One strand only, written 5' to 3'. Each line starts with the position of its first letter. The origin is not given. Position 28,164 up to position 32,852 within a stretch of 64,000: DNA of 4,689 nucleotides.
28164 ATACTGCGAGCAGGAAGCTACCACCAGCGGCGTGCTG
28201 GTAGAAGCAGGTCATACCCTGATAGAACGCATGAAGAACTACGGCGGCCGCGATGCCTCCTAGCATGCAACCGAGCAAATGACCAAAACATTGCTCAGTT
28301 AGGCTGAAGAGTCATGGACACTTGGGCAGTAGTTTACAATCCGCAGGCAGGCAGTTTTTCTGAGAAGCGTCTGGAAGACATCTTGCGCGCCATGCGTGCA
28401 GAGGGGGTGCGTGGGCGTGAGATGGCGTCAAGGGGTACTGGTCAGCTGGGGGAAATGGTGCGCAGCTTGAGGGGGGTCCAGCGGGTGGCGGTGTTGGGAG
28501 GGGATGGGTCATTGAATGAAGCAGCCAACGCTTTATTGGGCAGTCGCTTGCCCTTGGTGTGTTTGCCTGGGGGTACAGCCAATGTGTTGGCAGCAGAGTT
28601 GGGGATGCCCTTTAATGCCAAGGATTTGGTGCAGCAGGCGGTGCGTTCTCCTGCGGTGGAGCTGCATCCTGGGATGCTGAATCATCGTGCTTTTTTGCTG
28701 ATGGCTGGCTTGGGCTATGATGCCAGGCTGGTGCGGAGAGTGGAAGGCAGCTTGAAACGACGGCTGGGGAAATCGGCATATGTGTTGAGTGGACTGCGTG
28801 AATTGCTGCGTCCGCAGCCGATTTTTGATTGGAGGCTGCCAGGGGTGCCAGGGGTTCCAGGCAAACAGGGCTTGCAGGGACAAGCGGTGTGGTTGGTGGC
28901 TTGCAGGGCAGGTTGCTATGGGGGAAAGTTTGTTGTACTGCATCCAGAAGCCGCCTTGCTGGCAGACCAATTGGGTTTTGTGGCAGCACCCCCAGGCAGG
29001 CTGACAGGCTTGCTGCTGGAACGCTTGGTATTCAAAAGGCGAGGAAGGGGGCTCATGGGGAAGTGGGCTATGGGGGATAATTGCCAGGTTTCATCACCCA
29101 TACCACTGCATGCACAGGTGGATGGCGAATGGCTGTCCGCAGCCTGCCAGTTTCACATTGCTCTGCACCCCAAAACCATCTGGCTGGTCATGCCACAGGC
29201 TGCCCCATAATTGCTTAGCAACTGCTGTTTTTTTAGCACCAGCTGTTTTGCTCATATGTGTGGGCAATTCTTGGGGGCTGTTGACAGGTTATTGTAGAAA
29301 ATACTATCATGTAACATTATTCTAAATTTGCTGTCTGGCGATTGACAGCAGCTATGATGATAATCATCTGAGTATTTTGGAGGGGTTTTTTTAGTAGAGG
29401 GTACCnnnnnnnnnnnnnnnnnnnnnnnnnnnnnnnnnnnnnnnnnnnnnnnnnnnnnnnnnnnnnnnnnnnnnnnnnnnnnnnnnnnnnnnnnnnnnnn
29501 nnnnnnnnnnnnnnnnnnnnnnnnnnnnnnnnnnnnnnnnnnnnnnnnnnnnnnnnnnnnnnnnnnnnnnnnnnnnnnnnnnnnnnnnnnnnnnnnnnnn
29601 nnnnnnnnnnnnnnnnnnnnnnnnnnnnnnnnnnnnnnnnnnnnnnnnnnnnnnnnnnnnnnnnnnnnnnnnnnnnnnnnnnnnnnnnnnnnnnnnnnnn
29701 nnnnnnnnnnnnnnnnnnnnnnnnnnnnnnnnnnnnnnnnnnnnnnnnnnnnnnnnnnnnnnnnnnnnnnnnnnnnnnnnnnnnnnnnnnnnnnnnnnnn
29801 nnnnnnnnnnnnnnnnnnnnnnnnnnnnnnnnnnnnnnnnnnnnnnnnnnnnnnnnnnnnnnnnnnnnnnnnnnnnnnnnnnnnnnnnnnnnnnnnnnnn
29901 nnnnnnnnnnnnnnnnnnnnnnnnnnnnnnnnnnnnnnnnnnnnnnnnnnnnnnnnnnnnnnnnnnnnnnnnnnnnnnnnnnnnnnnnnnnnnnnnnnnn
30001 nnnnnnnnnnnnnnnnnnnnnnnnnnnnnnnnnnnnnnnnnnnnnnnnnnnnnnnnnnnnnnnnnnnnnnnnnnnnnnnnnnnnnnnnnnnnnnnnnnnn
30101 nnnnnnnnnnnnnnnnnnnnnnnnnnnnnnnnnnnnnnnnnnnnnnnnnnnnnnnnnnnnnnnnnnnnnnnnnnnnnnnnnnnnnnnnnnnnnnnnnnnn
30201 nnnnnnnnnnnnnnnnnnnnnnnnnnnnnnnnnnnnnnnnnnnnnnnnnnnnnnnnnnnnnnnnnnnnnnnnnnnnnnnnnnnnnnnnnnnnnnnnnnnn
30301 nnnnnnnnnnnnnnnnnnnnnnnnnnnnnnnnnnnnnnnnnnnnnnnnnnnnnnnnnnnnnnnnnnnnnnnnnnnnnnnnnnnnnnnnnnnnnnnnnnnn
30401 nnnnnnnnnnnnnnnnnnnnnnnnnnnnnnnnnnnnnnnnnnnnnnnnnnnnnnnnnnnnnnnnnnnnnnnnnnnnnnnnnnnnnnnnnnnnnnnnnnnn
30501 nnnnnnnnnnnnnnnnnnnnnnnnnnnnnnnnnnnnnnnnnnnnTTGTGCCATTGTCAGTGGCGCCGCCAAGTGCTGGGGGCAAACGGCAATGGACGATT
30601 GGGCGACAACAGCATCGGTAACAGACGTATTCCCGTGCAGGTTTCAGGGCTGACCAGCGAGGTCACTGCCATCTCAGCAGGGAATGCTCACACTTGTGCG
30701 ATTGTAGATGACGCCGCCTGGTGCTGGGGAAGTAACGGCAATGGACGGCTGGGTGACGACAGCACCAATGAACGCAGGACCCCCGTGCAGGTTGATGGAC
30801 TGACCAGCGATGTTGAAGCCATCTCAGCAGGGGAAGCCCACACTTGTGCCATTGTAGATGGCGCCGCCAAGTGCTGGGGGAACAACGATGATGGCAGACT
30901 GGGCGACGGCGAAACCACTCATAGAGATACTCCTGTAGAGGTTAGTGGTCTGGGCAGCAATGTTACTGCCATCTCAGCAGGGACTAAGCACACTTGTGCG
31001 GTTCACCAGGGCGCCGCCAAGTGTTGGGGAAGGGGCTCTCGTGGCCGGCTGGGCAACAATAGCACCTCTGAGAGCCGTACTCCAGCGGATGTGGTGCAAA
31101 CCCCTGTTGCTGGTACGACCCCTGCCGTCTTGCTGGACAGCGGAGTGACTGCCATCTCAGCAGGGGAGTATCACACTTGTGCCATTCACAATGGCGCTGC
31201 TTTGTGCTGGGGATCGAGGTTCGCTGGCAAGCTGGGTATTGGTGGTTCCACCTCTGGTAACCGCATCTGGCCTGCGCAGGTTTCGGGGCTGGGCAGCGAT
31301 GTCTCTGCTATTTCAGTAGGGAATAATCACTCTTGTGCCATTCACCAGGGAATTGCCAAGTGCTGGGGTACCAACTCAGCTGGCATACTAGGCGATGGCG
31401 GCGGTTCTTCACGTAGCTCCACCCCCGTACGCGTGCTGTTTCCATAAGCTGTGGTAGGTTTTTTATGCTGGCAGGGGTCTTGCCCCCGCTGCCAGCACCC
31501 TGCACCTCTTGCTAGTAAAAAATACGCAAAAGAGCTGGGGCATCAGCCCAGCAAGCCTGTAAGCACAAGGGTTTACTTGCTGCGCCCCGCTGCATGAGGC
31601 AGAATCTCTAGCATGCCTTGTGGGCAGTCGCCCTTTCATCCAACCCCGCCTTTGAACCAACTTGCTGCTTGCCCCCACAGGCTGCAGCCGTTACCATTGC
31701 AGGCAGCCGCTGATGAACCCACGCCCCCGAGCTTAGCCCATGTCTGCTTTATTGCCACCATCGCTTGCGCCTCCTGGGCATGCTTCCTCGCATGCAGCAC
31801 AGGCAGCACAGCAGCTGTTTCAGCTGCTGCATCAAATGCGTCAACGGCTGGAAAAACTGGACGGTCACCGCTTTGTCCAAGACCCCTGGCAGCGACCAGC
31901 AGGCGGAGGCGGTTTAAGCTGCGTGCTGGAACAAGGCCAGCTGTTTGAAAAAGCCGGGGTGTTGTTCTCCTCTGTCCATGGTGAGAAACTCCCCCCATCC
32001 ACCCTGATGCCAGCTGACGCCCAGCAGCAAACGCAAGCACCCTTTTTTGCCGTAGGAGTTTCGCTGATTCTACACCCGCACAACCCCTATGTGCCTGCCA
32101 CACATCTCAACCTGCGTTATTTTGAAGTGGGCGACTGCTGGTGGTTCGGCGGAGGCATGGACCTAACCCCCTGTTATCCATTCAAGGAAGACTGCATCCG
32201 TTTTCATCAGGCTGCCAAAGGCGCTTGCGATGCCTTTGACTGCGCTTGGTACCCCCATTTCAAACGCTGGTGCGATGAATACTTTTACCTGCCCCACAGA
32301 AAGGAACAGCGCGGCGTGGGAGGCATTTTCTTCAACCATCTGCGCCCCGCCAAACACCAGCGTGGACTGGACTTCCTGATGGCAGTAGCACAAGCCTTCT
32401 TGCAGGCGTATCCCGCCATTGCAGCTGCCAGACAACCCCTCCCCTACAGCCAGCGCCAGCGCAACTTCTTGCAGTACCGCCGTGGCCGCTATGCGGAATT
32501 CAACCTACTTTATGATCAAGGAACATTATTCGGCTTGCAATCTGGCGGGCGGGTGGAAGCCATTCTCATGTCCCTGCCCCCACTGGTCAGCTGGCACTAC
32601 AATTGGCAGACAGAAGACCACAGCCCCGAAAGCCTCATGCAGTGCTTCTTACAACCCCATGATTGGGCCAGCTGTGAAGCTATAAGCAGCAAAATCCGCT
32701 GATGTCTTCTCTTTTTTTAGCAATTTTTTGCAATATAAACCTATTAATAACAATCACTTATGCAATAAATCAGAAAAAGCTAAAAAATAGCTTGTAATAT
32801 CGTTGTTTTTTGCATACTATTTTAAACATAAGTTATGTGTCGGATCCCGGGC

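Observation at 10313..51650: Cassette-packaged RCC1 lipoprotein arrays built on a reiterated terminator-promoter-RBS element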

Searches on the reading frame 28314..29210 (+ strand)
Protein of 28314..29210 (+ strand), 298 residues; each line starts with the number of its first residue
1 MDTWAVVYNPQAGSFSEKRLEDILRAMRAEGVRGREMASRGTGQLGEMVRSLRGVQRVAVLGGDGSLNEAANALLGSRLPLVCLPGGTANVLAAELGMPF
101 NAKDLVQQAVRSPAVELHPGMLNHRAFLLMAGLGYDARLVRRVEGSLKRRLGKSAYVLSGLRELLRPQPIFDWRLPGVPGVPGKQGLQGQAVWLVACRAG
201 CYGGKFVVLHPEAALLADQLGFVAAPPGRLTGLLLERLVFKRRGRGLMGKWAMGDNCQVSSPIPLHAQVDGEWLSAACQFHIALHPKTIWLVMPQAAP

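Call 12: search_protein_families(library=pfam, proteins=[window:28314-29210:+])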
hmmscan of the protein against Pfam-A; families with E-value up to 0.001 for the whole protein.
window:28314-29210:+ (298 aa): 1 family
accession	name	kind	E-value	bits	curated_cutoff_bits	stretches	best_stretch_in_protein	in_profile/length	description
PF00781.29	DAGK_cat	-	2.7e-18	66.2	23.6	1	4-115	2-118/125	Diacylglycerol kinase catalytic domain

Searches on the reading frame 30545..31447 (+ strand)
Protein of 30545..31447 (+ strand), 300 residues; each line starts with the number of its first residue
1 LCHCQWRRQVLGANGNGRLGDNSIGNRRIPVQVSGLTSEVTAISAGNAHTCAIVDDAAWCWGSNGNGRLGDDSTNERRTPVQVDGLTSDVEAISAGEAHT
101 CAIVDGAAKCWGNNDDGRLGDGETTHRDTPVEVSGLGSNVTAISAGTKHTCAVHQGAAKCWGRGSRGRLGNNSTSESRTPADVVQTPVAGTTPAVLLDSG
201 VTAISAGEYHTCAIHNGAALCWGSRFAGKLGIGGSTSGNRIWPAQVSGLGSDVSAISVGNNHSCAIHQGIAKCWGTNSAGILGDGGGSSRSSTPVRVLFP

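Call 11: search_protein_families(library=pfam, proteins=[window:30545-31447:+])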
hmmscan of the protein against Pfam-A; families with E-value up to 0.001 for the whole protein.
window:30545-31447:+ (300 aa): 3 families
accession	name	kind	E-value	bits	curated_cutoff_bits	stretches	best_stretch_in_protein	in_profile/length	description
PF00415.24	RCC1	-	4.7e-50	168.4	21.7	5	110-153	6-50/50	Regulator of chromosome condensation (RCC1) repeat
PF25390.1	WD40_RLD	-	2.9e-48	165.5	150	2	11-184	166-346/363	RCC1-like domain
PF13540.12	RCC1_2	-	7.7e-21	73.7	22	2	40-67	1-29/30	Regulator of chromosome condensation (RCC1) repeat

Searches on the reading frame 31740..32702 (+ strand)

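Call 12: search_protein_families(library=pfam, proteins=[window:31740-32702:+])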
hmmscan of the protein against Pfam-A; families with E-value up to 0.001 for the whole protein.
window:31740-32702:+ (320 aa): 1 family
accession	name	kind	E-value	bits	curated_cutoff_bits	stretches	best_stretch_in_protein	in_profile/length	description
PF01218.23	Coprogen_oxidas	-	1.4e-114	382.2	31.8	1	25-309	5-295/295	Coproporphyrinogen III oxidase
